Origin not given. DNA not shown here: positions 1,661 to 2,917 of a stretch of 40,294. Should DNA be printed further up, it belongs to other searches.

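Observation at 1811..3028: Islet cargo: a Sec-secreted Cys/Gly-rich 318-aa protein plus a 77-aa multi-TM partner, a candidate undescribed two-gene module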

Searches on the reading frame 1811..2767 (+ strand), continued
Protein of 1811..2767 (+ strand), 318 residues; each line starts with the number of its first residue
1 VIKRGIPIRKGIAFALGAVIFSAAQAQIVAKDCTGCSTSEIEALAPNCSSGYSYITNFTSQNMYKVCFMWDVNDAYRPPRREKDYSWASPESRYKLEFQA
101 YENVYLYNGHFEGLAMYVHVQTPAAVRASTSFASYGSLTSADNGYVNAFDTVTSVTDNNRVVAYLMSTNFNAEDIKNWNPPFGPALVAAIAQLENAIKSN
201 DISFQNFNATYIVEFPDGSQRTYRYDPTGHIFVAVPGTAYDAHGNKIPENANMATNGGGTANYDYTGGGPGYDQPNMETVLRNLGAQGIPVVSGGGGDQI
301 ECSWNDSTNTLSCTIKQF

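Call 34: fold_search(model_id=the predicted structure, library=viral)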
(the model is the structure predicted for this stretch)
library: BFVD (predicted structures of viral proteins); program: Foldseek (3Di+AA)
matches with E <= 10: 226; with E <= 0.001: 0
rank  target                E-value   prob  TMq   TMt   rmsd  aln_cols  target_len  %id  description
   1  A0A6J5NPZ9            3.0e-01  0.04  0.09  0.08  18.9       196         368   10  AAA domain containing protein [uncultured Caudovirales phage]
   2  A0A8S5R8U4            3.2e-01  0.35  0.13  0.21  13.4        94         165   12  Uncharacterized protein [virus sp. cti5L29]
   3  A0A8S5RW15            4.3e-01  0.07  0.09  0.20  12.1       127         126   13  Uncharacterized protein [Siphoviridae sp. ctHip2]
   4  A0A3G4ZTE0            4.5e-01  0.35  0.13  0.18   3.5        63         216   16  Uncharacterized protein [Edafosvirus sp.]
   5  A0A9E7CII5            4.8e-01  0.33  0.13  0.21  16.6        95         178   13  (no name in the UniProt tables at hand)
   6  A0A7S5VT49            6.2e-01  0.04  0.16  0.10  13.9       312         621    7  (no name in the UniProt tables at hand)
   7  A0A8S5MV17            6.5e-01  0.30  0.15  0.31  10.5        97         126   13  Uncharacterized protein [Caudovirales sp. ctUL28]
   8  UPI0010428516         6.5e-01  0.04  0.10  0.09  18.4       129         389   12  (no name look-up for this kind of identifier)
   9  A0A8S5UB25            6.9e-01  0.30  0.13  0.24  12.9        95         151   10  Uncharacterized protein [Siphoviridae sp. ct8Cp41]
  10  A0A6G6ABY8            6.9e-01  0.23  0.13  0.05   9.5        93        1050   10  Collagen repeat-containing protein [Borely moumouvirus]
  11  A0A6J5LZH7            6.9e-01  0.02  0.07  0.05  19.0       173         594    9  Portal protein [uncultured Caudovirales phage]
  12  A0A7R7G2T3            7.4e-01  0.08  0.09  0.07  15.3        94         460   21  (no name in the UniProt tables at hand)
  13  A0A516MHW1            8.9e-01  0.18  0.10  0.32  10.1        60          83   10  (no name in the UniProt tables at hand)
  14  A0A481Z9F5            8.9e-01  0.13  0.11  0.08  17.9       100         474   11  Collagen triple helix repeat protein [Pithovirus LCPAC304]
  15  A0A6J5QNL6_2          8.9e-01  0.02  0.11  0.04  26.0       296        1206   10  DNA 3'-5' helicase [uncultured Caudovirales phage]
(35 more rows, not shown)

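Call 37: find_homologous_proteins(query=A2, max_evalue=0.00001)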
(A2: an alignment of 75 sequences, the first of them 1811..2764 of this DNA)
Query A2 (75 sequences) (318 aa, profile of the alignment): 21 proteins with E <= 0.00001 among 8000 candidates.
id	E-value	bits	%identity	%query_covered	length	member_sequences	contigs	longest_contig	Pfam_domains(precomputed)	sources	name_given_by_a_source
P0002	9.2e-94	332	81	98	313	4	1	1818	-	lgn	-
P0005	9.7e-93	329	56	96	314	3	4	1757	-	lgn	-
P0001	1.0e-92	329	98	98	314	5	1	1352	-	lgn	-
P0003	2.3e-92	328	74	98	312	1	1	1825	-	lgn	-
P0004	4.0e-88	314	58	96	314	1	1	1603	PF03642.19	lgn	-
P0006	6.7e-87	310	51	94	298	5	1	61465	-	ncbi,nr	ncbi:MAG TPA: hypothetical protein VFH71_13205 [Rhodanobacteraceae bacterium]|nr:hypothetical protei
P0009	9.0e-87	309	47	98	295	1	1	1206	-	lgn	-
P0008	1.2e-85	306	47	97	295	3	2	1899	-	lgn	-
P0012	1.5e-85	305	42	90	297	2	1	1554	-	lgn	-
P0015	1.2e-81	292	41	90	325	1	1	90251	-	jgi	jgi:hypothetical protein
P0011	1.3e-81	292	42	95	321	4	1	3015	-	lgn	-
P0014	3.0e-81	291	43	93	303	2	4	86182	-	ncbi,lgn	-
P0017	1.3e-80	289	40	93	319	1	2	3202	-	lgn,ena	-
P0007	1.9e-78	282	46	98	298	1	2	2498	-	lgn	-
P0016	2.7e-77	278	41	97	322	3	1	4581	-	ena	-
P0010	5.1e-77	277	50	98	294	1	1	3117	-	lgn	-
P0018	1.3e-72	263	42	85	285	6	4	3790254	-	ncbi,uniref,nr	ncbi:hypothetical protein [Xanthomonas albilineans]|uniref:hypothetical protein n=1 Tax=Xanthomonas 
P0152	3.2e-45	173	20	95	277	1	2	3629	-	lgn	-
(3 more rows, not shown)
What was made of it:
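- Tried and rejected: The search with the broad alignment added almost nothing because of the candidate cap (call 37).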

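Call 38: list_cluster_members(proteins=[P0022, P0027, P0031, P0034, P0041, P0050, P0071, P0092, P0110, P0124])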
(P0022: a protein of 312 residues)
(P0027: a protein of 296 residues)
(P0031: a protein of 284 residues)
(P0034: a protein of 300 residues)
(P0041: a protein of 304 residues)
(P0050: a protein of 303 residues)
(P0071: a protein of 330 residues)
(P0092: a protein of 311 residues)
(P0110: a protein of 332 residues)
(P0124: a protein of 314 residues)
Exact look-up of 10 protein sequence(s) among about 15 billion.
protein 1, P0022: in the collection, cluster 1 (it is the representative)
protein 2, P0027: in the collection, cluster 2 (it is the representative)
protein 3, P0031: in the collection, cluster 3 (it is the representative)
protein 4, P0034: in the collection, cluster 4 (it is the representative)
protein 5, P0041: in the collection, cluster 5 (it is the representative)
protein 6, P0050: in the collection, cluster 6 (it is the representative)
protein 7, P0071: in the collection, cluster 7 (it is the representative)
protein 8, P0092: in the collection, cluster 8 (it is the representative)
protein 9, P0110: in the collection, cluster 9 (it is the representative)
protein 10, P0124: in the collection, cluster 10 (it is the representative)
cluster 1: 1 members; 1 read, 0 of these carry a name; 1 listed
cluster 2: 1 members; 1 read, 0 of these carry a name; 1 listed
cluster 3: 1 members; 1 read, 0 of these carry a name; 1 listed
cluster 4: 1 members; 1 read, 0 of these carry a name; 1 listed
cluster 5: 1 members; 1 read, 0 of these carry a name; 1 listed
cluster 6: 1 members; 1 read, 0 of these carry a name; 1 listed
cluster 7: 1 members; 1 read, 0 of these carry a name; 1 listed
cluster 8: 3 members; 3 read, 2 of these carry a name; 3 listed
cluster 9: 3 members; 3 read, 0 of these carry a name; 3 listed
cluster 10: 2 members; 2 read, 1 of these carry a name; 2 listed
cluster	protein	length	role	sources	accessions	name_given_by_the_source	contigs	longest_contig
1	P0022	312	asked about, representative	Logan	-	-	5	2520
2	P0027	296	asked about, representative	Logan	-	-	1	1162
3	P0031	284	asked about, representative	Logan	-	-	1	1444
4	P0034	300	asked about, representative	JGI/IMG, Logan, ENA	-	-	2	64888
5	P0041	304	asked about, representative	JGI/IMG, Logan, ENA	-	-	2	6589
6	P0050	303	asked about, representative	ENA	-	-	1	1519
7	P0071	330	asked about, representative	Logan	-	-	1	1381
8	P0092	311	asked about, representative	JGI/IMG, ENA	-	-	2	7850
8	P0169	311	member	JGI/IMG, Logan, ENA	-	hypothetical protein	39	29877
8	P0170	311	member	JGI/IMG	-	hypothetical protein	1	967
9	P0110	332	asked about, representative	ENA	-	-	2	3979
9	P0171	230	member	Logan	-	-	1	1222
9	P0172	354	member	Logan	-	-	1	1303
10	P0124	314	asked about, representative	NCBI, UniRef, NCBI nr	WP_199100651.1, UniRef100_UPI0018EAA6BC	hypothetical protein [Dyella sp. ASV21] | hypothetical protein n=1 Tax=Dyella sp. ASV21 TaxID=2795114 RepID=UPI0018EAA6BC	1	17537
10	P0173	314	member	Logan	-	-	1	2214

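Call 40: find_related_loci(query=A1, collection=metagenome_contigs, flank=4000)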
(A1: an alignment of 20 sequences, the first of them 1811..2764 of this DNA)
Query A1 (318 aa) in metagenome_contigs; peptide patterns used: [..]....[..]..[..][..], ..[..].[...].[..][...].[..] (x = any residue, [..] = any of these).
212 stretches matched a pattern; 7 encode a relative of the query (tblastn E <= 1e-3); 7 distinct loci.
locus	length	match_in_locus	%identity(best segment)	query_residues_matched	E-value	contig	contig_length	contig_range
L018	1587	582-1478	42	8-318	1e-88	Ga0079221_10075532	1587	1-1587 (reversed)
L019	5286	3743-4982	43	6-318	3e-73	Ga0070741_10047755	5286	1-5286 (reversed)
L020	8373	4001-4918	42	12-314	4e-72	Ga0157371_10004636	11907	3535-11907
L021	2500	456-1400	41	8-314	1e-66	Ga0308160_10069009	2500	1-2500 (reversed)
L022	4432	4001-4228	50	213-288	4e-19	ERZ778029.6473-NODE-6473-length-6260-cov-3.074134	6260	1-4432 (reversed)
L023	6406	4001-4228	50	213-288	4e-19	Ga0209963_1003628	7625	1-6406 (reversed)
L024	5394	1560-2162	28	29-250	4e-17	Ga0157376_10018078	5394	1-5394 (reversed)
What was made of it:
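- Tried and rejected: The narrow alignment gave seven loci (call 40).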

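Call 43: find_encoding_contigs(protein=P0010, flank=3000, max_places=3)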
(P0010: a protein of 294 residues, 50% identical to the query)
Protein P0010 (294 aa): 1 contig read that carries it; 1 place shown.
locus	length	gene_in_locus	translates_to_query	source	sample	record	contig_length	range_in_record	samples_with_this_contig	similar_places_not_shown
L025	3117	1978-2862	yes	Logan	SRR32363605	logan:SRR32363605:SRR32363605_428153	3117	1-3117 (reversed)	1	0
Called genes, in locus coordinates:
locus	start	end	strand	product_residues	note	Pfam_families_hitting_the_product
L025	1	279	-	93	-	?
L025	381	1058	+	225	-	-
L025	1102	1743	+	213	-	-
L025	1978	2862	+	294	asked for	-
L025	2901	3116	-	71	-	?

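Call 44: find_encoding_contigs(protein=P0152, flank=3000, max_places=3)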
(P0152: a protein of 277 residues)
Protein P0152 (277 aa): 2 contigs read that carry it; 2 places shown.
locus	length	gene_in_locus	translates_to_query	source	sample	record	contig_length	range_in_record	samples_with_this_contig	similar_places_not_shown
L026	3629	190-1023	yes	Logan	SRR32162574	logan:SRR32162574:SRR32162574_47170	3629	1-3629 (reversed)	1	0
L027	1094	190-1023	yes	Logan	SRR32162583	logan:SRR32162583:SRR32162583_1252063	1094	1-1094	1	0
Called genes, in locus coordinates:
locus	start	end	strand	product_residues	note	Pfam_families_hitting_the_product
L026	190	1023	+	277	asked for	-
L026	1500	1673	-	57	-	PF03881:Fructosamin_kin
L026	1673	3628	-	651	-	?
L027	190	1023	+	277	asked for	-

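Call 45: search_protein_families(library=phrogs, proteins=[window:1811-2767:+], max_evalue=1)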
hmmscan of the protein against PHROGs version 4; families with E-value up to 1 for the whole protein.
window:1811-2767:+ (318 aa): 2 families
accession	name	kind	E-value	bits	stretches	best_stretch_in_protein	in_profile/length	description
phrog_29158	-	unknown function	0.084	13.8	1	208-252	109-154/156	-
phrog_15763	-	unknown function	0.2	12.6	1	45-116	52-122/134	-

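Call 46: search_protein_families(library=padloc, proteins=[window:1811-2767:+], max_evalue=1)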
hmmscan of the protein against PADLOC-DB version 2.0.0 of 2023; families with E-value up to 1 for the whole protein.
window:1811-2767:+ (318 aa): 0 families

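Call 47: search_solved_structures(query=A2, max_evalue=10, show_alignments=2)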
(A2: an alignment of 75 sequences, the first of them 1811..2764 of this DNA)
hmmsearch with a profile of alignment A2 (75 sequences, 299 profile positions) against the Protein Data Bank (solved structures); distinct sequences matched with E-value up to 10: 10.
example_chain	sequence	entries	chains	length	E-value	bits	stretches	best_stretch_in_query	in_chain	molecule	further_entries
8h8b_A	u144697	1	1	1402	0.0069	19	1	199-222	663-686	Putative Rhs-family protein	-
8h8a_A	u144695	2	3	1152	0.018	17.7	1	199-222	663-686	Putative Rhs-family protein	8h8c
8yke_A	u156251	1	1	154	0.041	16.5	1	188-215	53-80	YSIRK signal domain/LPXTG anchor domain surface protein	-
5uqz_A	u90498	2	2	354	0.14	14.7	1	211-254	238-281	Glucan-binding protein C, GbpC | Glucan-binding protein C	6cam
1rwi_B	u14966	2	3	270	0.16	14.6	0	46-64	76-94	Serine/threonine-protein kinase pknD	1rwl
7jpt_A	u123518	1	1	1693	0.16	14.5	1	178-236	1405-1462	Lymphocyte antigen 75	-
7jpu_A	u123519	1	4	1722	0.17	14.5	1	178-236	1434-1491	Lymphocyte antigen 75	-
5yei_D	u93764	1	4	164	0.64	12.6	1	120-201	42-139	Aspartokinase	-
6xu6_CX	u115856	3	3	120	0.85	12.2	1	120-197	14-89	IP17216p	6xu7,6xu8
4uc4_A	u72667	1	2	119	1.3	11.6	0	192-211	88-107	Lysine-specific demethylase 4B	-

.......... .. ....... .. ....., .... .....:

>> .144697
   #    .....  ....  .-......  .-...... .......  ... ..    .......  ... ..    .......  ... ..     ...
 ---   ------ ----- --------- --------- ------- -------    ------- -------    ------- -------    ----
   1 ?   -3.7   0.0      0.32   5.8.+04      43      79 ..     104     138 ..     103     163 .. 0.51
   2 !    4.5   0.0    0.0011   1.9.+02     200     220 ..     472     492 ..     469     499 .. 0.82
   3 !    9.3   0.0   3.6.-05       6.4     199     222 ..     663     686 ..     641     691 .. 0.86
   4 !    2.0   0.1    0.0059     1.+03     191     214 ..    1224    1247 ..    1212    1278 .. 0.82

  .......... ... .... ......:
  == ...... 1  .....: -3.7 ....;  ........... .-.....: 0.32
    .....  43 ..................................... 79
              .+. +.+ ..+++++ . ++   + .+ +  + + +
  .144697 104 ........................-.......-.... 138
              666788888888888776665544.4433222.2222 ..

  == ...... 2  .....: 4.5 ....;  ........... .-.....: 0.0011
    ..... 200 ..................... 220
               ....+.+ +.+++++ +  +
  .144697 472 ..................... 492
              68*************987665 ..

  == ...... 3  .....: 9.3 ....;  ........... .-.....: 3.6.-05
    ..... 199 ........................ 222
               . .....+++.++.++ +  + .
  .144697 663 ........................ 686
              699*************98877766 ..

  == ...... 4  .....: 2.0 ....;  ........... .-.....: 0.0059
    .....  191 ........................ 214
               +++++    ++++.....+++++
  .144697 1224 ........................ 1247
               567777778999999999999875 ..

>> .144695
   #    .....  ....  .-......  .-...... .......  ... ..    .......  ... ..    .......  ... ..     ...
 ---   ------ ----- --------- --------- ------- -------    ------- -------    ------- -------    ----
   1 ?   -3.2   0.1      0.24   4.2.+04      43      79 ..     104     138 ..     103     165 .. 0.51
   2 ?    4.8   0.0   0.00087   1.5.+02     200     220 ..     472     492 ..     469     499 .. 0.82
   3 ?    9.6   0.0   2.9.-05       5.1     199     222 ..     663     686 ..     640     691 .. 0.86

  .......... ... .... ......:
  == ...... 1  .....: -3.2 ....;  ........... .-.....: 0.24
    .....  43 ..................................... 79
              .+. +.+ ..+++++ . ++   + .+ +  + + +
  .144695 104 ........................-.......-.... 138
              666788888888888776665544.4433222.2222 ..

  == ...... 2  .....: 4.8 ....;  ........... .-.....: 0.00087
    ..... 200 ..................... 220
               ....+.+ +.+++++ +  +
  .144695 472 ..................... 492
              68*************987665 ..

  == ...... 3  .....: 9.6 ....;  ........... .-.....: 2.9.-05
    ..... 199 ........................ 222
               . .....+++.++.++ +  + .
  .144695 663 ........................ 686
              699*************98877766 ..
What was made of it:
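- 2426..2560 (+): Conserved core of the family (residues about 206-250): F-x-DGS...Y-x-Y/F-D...VPGTA-x-D-x-x-GN-x-IPE, an Rhs/YD-repeat-like beta-hairpin meander. A local 24-aa match to Rhs protein 8h8b (call 47).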

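Call 51: find_encoding_contigs(protein=P0034, flank=6000, max_places=2)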
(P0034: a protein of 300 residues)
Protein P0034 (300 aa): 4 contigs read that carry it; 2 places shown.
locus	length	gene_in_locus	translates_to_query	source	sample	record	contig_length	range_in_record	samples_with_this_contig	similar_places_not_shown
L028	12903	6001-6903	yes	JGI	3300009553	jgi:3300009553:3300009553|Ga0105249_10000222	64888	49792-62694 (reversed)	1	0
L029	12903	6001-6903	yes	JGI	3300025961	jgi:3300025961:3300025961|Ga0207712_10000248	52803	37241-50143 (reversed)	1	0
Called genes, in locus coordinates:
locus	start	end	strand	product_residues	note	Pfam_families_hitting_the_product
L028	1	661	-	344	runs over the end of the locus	PF14751:DUF4474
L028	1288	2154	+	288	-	PF03235:GmrSD_N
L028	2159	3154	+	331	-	PF04607:RelA_SpoT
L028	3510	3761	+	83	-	-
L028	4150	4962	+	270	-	-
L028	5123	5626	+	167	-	-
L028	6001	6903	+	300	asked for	-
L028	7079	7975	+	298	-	-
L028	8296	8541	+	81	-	-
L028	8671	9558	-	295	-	PF00196:GerE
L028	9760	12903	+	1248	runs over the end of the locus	PF07581:Glug (faint)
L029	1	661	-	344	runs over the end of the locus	PF14751:DUF4474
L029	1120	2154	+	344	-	PF03235:GmrSD_N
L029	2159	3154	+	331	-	PF04607:RelA_SpoT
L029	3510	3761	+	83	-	-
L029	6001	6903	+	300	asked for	-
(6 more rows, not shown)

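Call 54: find_related_loci(query=A1, collection=viral_contigs, flank=5000)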
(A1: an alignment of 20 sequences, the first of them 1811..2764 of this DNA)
Query A1 (318 aa) in viral_contigs; peptide patterns used: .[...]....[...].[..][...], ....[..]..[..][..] (x = any residue, [..] = any of these).
75 stretches matched a pattern, but none encodes a relative of the query by tblastn (E <= 1e-3).

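Call 60: search_dna_similar(query=window:1811-2764:+, collection=plasmids, mode=protein, max_evalue=0.001)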
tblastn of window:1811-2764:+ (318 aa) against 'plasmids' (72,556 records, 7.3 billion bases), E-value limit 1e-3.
No match.
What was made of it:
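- On Pore-forming colicin + immunity: No plasmid match (call 60).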

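Call 61: search_dna_similar(query=window:1811-2764:+, collection=phages, mode=protein, max_evalue=0.001)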
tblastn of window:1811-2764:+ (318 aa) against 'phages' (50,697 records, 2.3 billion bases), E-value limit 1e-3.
No match.
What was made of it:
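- On Phage holin or lysis cassette: Calls 34, 45, 54 and 61 were negative.
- Tried and rejected: Plasmids, phage genomes and viral contigs gave no relatives (calls 54, 60, 61).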

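Call 62: list_cluster_members(proteins=[P0020, P0021, P0023, P0024, P0025, P0028, P0030, P0032, P0033, P0038])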
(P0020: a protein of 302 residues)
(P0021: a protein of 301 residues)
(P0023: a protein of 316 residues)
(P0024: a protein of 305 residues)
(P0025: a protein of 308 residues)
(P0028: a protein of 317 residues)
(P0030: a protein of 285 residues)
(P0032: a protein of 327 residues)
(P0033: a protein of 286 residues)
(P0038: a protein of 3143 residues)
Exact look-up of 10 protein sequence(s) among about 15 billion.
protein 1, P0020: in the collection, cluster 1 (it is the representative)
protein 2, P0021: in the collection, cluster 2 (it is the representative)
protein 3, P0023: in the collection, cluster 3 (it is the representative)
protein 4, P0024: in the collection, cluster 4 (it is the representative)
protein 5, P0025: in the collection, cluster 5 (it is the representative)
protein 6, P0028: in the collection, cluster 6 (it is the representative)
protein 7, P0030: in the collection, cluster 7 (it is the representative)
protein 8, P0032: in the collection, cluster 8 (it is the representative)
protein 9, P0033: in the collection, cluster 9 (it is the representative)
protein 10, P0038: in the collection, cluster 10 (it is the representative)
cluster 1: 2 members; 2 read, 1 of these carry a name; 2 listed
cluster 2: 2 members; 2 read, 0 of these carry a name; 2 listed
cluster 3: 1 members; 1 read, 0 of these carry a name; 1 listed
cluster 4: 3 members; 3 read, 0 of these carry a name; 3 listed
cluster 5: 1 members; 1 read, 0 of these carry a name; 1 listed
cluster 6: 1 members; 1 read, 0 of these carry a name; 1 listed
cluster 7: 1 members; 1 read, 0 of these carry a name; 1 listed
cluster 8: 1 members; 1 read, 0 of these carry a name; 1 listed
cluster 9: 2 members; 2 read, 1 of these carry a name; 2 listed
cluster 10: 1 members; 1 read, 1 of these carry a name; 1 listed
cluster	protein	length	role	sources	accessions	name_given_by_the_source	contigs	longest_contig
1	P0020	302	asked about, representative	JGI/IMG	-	hypothetical protein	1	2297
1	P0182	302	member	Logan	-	-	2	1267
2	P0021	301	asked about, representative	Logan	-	-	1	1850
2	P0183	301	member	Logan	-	-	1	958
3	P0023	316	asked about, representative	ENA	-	-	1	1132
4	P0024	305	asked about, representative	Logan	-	-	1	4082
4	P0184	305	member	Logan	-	-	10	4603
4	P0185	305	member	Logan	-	-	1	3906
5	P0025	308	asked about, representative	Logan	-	-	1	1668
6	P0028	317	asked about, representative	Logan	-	-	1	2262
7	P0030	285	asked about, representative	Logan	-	-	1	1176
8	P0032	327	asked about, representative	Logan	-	-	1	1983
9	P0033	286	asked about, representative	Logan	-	-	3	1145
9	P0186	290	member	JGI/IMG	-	hypothetical protein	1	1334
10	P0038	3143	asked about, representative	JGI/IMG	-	hypothetical protein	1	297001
